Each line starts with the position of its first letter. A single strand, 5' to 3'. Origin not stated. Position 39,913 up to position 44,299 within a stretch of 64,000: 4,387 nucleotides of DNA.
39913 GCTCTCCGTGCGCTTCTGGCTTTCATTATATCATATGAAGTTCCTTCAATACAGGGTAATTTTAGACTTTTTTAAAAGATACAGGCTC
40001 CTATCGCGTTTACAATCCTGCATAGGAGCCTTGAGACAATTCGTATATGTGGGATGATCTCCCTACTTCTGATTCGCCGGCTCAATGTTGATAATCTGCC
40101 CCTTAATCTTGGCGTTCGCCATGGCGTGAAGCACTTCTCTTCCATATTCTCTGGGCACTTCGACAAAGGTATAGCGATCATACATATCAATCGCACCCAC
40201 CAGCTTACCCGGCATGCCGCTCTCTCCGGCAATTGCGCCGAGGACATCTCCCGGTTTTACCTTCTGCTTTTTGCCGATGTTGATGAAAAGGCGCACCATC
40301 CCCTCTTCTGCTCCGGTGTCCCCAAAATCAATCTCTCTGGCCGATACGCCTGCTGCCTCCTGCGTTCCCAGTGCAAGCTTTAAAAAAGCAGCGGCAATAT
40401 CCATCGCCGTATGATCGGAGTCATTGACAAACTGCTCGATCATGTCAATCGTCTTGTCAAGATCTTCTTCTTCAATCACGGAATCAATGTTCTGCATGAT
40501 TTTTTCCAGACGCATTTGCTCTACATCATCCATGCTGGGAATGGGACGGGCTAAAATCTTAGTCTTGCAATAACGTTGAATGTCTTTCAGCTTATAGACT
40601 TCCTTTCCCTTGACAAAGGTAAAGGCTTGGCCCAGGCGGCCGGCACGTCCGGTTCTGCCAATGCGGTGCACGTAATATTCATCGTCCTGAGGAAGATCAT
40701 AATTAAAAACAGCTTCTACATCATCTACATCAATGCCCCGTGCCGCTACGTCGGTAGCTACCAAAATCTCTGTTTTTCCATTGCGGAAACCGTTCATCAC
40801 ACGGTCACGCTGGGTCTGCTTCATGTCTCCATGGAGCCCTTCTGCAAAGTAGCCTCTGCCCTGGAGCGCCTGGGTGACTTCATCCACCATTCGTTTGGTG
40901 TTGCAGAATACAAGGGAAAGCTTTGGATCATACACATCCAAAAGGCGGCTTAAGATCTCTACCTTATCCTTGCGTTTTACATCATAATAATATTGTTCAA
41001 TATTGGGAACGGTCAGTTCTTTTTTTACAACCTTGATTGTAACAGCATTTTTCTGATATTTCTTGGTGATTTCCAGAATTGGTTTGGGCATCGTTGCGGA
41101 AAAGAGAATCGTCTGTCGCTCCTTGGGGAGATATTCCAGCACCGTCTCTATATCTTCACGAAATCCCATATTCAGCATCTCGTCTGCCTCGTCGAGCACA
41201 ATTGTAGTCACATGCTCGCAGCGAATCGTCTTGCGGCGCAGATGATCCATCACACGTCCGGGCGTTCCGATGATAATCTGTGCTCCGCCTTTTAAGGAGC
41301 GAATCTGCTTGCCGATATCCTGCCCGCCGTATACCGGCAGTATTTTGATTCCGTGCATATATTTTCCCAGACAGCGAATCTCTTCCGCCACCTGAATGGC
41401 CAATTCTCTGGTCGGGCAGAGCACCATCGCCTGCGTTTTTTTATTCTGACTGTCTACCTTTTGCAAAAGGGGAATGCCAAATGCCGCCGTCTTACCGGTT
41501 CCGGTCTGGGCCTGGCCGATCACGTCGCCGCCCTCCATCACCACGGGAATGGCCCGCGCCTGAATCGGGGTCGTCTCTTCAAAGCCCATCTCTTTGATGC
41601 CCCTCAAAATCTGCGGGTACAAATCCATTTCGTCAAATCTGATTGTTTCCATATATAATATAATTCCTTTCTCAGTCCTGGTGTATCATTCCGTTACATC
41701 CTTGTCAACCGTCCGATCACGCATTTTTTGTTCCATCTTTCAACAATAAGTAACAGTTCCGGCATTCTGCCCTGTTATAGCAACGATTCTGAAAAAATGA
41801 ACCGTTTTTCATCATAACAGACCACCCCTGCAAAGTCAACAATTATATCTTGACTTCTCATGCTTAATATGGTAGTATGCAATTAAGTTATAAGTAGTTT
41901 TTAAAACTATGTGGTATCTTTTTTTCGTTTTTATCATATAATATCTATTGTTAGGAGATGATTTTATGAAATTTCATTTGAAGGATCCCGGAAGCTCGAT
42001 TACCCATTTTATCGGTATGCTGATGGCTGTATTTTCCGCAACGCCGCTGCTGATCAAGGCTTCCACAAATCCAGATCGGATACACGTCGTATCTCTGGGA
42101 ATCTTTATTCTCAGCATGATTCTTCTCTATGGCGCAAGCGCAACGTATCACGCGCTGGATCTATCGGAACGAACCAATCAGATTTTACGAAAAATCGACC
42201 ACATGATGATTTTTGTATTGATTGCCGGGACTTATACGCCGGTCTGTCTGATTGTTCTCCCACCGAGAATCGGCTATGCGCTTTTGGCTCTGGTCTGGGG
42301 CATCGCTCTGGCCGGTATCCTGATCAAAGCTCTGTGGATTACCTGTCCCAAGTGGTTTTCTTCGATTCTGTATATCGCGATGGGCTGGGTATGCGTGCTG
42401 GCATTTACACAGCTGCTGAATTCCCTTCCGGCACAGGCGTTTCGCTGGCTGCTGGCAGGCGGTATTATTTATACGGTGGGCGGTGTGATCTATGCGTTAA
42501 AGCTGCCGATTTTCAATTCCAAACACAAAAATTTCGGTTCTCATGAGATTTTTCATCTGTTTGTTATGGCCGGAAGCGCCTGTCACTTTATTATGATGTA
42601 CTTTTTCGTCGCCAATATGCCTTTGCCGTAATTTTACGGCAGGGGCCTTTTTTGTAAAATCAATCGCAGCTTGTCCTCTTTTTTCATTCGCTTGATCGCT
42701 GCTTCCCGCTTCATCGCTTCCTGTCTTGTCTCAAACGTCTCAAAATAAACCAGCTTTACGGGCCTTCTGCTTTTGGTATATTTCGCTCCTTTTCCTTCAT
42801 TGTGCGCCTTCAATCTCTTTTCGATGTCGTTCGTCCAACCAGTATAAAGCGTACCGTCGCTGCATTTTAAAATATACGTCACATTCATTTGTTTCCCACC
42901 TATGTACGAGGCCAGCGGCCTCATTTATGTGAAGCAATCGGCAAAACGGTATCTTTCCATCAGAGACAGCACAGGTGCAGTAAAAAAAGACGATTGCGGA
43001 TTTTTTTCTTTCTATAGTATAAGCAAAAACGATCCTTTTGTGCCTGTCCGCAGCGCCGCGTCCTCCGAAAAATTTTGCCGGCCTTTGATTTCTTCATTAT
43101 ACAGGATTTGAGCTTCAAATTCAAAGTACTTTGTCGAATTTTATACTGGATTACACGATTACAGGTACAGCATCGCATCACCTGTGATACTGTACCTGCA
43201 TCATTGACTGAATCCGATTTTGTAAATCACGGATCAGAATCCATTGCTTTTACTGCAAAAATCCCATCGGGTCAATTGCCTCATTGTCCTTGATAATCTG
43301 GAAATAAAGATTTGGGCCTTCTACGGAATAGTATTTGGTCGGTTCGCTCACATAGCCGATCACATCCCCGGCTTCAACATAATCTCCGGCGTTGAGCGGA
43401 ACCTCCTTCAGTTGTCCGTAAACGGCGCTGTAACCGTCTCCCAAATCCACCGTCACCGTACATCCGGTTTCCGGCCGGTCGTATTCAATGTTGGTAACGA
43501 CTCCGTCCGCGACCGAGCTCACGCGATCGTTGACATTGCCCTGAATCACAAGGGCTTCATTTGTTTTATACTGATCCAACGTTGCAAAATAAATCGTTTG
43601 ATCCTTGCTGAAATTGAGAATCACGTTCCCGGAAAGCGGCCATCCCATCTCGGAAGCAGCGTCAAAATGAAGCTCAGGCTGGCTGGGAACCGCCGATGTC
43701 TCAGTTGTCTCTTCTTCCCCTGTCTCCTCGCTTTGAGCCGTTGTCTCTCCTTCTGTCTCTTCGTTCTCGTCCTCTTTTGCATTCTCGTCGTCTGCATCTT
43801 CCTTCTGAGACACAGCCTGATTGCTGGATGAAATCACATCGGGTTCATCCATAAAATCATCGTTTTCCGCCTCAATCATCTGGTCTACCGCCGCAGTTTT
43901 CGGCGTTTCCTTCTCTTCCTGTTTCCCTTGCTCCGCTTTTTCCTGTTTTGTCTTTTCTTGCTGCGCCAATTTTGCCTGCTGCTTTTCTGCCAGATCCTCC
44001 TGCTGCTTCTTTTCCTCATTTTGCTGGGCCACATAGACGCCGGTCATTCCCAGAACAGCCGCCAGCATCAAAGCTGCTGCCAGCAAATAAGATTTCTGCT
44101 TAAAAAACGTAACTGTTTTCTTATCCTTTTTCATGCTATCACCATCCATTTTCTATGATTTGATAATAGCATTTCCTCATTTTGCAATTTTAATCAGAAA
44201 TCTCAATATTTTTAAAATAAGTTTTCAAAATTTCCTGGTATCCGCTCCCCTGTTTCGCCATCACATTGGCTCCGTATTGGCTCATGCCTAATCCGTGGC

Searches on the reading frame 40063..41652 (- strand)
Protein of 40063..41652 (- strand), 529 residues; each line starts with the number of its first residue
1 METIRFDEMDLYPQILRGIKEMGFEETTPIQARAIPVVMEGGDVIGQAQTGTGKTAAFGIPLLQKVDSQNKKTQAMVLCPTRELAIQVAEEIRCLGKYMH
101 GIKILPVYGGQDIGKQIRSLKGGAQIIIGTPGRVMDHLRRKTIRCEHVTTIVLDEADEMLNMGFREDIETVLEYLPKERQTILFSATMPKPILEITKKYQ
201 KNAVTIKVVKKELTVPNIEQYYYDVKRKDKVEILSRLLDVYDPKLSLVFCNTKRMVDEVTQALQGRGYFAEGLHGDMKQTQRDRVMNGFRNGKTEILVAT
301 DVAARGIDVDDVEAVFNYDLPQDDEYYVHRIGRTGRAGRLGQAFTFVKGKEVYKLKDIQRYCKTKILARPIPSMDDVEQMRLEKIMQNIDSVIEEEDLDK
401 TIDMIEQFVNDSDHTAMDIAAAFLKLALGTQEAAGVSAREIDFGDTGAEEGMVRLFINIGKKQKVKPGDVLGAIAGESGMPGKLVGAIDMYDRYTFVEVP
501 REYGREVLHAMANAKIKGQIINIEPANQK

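Call 12: search_protein_families(library=pfam, proteins=[window:40063-41652:-], max_evalue=0.01)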
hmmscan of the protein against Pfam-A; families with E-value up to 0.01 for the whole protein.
window:40063-41652:- (529 aa): 5 families
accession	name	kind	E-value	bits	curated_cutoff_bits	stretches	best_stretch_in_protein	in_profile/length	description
PF00270.35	DEAD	-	9.7e-55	185.3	26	1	28-193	1-165/167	DEAD/DEAH box helicase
PF00271.37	Helicase_C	-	9.7e-35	119.6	23.5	1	229-338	1-110/110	Helicase conserved C-terminal domain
PF03880.21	DbpA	-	4.1e-27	94.5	25.6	1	454-525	1-72/72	DbpA RNA binding domain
PF25399.1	DeaD_dimer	-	5.7e-18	65.2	23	1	372-432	1-61/67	RNA helicase DeaD dimerization domain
PF04851.21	ResIII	-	1.7e-07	31.7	22.5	1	47-189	29-163/164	Type III restriction enzyme, res subunit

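Call 15: find_encoding_contigs(protein=window:40063-41652:-, flank=10000, max_places=10)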
Protein window:40063-41652:- (529 aa): 6 contigs read that carry it; 5 places shown.
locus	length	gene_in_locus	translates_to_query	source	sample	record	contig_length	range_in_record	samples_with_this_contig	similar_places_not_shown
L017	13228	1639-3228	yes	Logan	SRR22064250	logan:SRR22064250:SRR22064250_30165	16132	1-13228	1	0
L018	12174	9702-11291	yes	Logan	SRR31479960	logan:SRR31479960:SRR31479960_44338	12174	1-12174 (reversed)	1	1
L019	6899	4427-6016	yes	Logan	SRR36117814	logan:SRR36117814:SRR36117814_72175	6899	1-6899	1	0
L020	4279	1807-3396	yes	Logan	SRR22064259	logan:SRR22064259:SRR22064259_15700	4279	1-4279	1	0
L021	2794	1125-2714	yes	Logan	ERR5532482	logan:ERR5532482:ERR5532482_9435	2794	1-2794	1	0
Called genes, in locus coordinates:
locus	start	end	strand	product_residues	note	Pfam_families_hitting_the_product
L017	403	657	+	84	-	PF01541:GIY-YIG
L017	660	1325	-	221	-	PF03006:HlyIII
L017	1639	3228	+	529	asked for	PF00270:DEAD, PF04851:ResIII (weak), PF00271:Helicase_C, PF25399:DeaD_dimer, PF03880:DbpA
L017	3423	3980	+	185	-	-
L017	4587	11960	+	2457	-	PF00041:fn3 (weak)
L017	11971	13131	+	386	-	PF04203:Sortase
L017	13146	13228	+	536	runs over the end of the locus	-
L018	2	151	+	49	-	?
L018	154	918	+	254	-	PF01026:TatD_DNase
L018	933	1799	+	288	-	PF00398:RrnaAD, PF13649:Methyltransf_25 (faint)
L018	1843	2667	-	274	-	PF13566:DUF4130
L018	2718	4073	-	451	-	PF12836:HHH_3 (weak)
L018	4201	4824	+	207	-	PF01725:Ham1p_like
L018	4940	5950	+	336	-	PF01208:URO-D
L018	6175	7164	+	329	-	PF08486:SpoIID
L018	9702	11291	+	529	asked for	PF00270:DEAD, PF04851:ResIII (weak), PF00271:Helicase_C, PF25399:DeaD_dimer, PF03880:DbpA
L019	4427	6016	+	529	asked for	PF00270:DEAD, PF04851:ResIII (weak), PF00271:Helicase_C, PF25399:DeaD_dimer, PF03880:DbpA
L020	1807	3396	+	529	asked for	PF00270:DEAD, PF04851:ResIII (weak), PF00271:Helicase_C, PF25399:DeaD_dimer, PF03880:DbpA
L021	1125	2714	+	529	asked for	PF00270:DEAD, PF04851:ResIII (weak), PF00271:Helicase_C, PF25399:DeaD_dimer, PF03880:DbpA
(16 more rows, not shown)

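Call 19: find_homologous_proteins(query=window:40063-41652:-, max_evalue=1e-100)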
Query window:40063-41652:- (529 aa): 8000 proteins with E <= 1e-100 among 8000 candidates; the best 120 are listed.
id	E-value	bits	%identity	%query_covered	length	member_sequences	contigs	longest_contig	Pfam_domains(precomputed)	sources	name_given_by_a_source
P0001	0.0e+0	1139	-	-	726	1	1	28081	PF00270.36,PF03880.22,PF00271.38,PF04851.22,PF25399.2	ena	-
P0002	0.0e+0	1089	92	100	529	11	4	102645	PF00270.36,PF03880.22,PF00271.38,PF04851.22,PF25399.2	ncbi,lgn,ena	-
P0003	0.0e+0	1055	89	100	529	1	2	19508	PF00270.36,PF03880.22,PF00271.38,PF04851.22,PF25399.2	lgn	-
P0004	0.0e+0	1052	89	100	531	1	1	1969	PF00270.36,PF03880.22,PF00271.38,PF04851.22,PF25399.2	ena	-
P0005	0.0e+0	1052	89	100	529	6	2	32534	PF00270.36,PF03880.22,PF00271.38,PF04851.22,PF25399.2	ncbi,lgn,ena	-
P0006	0.0e+0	1032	87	100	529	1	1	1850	PF00270.36,PF03880.22,PF00271.38,PF04851.22,PF25399.2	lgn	-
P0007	0.0e+0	1030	87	100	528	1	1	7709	PF00270.36,PF03880.22,PF00271.38,PF04851.22,PF25399.2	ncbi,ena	-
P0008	0.0e+0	1019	86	100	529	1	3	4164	PF00270.36,PF03880.22,PF00271.38,PF25399.2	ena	-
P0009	0.0e+0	1015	85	100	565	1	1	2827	PF00270.36,PF03880.22,PF00271.38,PF04851.22,PF25399.2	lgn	-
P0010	0.0e+0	1015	85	100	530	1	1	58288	PF00270.36,PF03880.22,PF00271.38,PF04851.22,PF25399.2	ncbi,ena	-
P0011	0.0e+0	1014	66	100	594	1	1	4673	PF00270.36,PF03880.22,PF00271.38,PF04851.22,PF25399.2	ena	-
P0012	0.0e+0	1014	85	100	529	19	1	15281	PF00270.36,PF03880.22,PF00271.38,PF04851.22,PF25399.2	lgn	-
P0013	0.0e+0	1012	85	100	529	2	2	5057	PF00270.36,PF03880.22,PF00271.38,PF04851.22,PF25399.2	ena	-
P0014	0.0e+0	1012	85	100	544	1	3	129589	PF00270.36,PF03880.22,PF00271.38,PF04851.22,PF25399.2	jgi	jgi:ATP-dependent RNA helicase DeaD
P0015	0.0e+0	1009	85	100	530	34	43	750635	PF00270.36,PF03880.22,PF00271.38,PF04851.22,PF25399.2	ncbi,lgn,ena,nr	ncbi:ATP-dependent RNA helicase DeaD [Lachnospiraceae bacterium 3-1]|nr:ATP-dependent RNA helicase D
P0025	7.6e-298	1006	85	100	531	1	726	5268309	PF00270.36,PF03880.22,PF00271.38,PF04851.22,PF25399.2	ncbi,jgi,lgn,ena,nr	ncbi:DEAD/DEAH box helicase [Lachnospiraceae bacterium JLR.KK009]|nr:ATP-dependent RNA helicase DeaD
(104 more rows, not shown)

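Call 20: find_encoding_contigs(protein=P0002, flank=6000, max_places=3)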
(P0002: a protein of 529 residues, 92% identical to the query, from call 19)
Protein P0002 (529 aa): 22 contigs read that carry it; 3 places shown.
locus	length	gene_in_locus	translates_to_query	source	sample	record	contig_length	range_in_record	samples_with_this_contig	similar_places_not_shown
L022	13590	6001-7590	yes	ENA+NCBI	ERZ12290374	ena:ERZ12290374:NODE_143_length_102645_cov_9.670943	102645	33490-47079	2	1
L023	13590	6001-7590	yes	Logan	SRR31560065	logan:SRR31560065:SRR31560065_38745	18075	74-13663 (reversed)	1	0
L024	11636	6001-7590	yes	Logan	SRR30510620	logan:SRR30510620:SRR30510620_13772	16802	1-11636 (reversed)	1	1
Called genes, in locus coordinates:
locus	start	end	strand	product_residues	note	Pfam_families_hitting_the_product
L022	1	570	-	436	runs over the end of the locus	PF12836:HHH_3 (weak)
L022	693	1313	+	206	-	PF01725:Ham1p_like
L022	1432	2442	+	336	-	PF01208:URO-D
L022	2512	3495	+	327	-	PF08486:SpoIID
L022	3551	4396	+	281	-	PF01551:Peptidase_M23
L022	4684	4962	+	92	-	PF01541:GIY-YIG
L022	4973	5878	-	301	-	PF03006:HlyIII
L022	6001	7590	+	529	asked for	PF00270:DEAD, PF04851:ResIII (weak), PF00271:Helicase_C, PF25399:DeaD_dimer, PF03880:DbpA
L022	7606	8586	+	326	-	PF14620:YPEB_PepSY1-2 (faint), PF03413:PepSY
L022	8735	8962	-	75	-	-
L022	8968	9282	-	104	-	PF14076:DUF4258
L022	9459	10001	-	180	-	PF21349:RUBY_RBDX, PF02915:Rubrerythrin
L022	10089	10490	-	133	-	PF01475:FUR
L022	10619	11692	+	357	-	PF19623:DUF6128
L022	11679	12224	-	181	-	PF13302:Acetyltransf_3, PF13420:Acetyltransf_4, PF00583:Acetyltransf_1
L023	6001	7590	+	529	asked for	PF00270:DEAD, PF04851:ResIII (weak), PF00271:Helicase_C, PF25399:DeaD_dimer, PF03880:DbpA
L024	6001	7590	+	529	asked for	PF00270:DEAD, PF04851:ResIII (weak), PF00271:Helicase_C, PF25399:DeaD_dimer, PF03880:DbpA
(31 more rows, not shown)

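Call 21: find_encoding_contigs(protein=P0005, flank=6000, max_places=3)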
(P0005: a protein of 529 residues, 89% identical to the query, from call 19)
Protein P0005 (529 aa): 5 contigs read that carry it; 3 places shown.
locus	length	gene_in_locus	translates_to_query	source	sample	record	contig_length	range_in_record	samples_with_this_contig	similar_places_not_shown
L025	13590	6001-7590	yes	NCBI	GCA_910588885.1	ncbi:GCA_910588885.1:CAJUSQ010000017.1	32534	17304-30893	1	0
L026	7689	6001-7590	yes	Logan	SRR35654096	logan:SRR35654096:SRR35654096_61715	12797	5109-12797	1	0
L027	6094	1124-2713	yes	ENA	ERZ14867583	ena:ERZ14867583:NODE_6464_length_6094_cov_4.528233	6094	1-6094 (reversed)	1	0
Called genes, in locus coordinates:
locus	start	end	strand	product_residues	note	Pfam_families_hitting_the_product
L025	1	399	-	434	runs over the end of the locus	PF04055:Radical_SAM (weak), PF12836:HHH_3 (weak)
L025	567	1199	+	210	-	PF01725:Ham1p_like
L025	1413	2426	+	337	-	PF01208:URO-D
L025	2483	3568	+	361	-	PF08486:SpoIID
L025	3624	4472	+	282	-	PF01551:Peptidase_M23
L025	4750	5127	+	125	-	PF01541:GIY-YIG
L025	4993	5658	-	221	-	PF03006:HlyIII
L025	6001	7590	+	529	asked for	PF00270:DEAD, PF04851:ResIII, PF00271:Helicase_C, PF25399:DeaD_dimer, PF03880:DbpA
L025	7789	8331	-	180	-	PF21349:RUBY_RBDX, PF02915:Rubrerythrin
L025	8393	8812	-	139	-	PF01475:FUR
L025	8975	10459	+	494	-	PF19623:DUF6128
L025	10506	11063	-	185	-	PF13302:Acetyltransf_3, PF13420:Acetyltransf_4 (weak), PF00583:Acetyltransf_1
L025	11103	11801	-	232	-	PF04055:Radical_SAM, PF13353:Fer4_12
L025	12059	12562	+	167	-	PF00383:dCMP_cyt_deam_1, PF14437:MafB19-deam, PF14439:Bd3614-deam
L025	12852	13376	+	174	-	-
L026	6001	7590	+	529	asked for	PF00270:DEAD, PF04851:ResIII, PF00271:Helicase_C, PF25399:DeaD_dimer, PF03880:DbpA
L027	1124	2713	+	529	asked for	PF00270:DEAD, PF04851:ResIII, PF00271:Helicase_C, PF25399:DeaD_dimer, PF03880:DbpA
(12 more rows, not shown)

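Call 22: find_encoding_contigs(protein=P0025, flank=6000, max_places=3)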
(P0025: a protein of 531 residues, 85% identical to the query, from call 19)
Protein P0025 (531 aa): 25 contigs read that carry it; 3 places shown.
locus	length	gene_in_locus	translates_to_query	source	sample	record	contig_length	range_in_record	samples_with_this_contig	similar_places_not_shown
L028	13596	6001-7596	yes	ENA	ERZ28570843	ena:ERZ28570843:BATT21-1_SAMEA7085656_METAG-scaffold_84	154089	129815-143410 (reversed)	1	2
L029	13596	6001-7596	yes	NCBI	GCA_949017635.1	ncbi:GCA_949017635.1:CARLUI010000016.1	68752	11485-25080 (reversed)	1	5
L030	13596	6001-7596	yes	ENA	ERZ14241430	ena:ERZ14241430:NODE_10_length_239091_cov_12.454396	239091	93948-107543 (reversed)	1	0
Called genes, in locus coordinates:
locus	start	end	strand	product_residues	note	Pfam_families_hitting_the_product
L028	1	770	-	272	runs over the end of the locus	PF13566:DUF4130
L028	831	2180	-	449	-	PF12836:HHH_3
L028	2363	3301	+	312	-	PF08486:SpoIID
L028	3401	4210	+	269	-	PF01551:Peptidase_M23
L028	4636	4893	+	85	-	PF01541:GIY-YIG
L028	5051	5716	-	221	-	PF03006:HlyIII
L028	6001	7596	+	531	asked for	PF00270:DEAD, PF04851:ResIII (weak), PF00271:Helicase_C, PF25399:DeaD_dimer, PF03880:DbpA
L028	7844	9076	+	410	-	PF13443:HTH_26, PF00145:DNA_methylase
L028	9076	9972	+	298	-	PF09553:RE_Eco47II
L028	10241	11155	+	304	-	PF04542:Sigma70_r2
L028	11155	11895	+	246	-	PF09365:DUF2461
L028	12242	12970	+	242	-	PF00392:GntR, PF08220:HTH_DeoR (faint), PF07702:UTRA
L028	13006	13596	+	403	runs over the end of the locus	PF02608:Bmp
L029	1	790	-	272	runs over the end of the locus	PF13566:DUF4130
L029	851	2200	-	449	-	PF12836:HHH_3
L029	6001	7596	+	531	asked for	PF00270:DEAD, PF04851:ResIII (weak), PF00271:Helicase_C, PF25399:DeaD_dimer, PF03880:DbpA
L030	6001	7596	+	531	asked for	PF00270:DEAD, PF04851:ResIII (weak), PF00271:Helicase_C, PF25399:DeaD_dimer, PF03880:DbpA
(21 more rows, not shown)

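Call 79: list_cluster_members(proteins=[window:40063-41652:-, P0122, window:29917-31077:-])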
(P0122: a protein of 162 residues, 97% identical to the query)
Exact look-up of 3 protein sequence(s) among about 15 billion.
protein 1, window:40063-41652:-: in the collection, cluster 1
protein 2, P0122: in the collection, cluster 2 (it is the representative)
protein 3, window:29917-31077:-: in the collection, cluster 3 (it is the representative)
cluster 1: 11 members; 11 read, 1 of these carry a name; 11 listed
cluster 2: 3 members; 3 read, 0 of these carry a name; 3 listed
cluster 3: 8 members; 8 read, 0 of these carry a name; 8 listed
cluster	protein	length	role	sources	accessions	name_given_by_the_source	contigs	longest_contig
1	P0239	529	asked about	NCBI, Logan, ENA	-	-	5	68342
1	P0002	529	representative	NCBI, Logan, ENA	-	-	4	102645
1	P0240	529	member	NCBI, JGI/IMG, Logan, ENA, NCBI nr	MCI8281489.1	MAG: DEAD/DEAH box helicase [Lachnospiraceae bacterium] | ATP-dependent RNA helicase DeaD | DEAD/DEAH box helicase [Lachnospiraceae bacterium]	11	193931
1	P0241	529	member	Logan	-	-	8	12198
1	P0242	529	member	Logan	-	-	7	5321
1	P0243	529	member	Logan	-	-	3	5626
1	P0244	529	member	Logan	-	-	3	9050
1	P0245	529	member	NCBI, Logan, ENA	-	-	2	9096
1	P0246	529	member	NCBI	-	-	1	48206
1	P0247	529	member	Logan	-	-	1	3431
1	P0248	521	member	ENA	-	-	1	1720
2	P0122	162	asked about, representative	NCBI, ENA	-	-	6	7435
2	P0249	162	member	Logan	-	-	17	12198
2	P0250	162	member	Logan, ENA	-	-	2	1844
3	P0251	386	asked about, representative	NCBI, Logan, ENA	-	-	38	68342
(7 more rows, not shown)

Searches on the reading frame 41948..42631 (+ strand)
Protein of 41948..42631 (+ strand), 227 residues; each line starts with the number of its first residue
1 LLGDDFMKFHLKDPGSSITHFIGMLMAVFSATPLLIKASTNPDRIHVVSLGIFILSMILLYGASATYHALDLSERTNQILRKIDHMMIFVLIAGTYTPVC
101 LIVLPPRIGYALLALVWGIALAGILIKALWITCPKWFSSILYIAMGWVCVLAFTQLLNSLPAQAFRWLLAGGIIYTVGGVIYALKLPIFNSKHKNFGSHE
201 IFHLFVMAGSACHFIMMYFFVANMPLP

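Call 12: search_protein_families(library=pfam, proteins=[window:41948-42631:+], max_evalue=0.01)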
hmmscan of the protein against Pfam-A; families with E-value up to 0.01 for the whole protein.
window:41948-42631:+ (227 aa): 1 family
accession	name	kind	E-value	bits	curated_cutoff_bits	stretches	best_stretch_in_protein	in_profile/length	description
PF03006.26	HlyIII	-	2.3e-51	175.1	26.2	1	12-214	5-224/224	Haemolysin-III related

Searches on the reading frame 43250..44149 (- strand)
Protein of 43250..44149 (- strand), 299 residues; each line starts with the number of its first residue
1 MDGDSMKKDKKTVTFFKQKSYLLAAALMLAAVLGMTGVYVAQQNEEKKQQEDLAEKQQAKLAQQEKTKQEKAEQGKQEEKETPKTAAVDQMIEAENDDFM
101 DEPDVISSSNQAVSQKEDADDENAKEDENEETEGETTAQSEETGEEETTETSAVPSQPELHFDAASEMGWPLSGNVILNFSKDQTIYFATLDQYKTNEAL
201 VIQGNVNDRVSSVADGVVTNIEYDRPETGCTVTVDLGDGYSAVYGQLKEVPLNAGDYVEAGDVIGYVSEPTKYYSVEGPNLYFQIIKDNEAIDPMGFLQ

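Call 12: search_protein_families(library=pfam, proteins=[window:43250-44149:-], max_evalue=0.01)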
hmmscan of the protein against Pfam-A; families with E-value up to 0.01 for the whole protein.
window:43250-44149:- (299 aa): 2 families
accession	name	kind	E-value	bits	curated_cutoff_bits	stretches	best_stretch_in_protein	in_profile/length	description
PF01551.29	Peptidase_M23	-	6.8e-19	68.3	28.7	1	197-294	3-96/96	Peptidase family M23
PF01080.22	Presenilin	-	0.0025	17.1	34.3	1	41-146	218-324/408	Presenilin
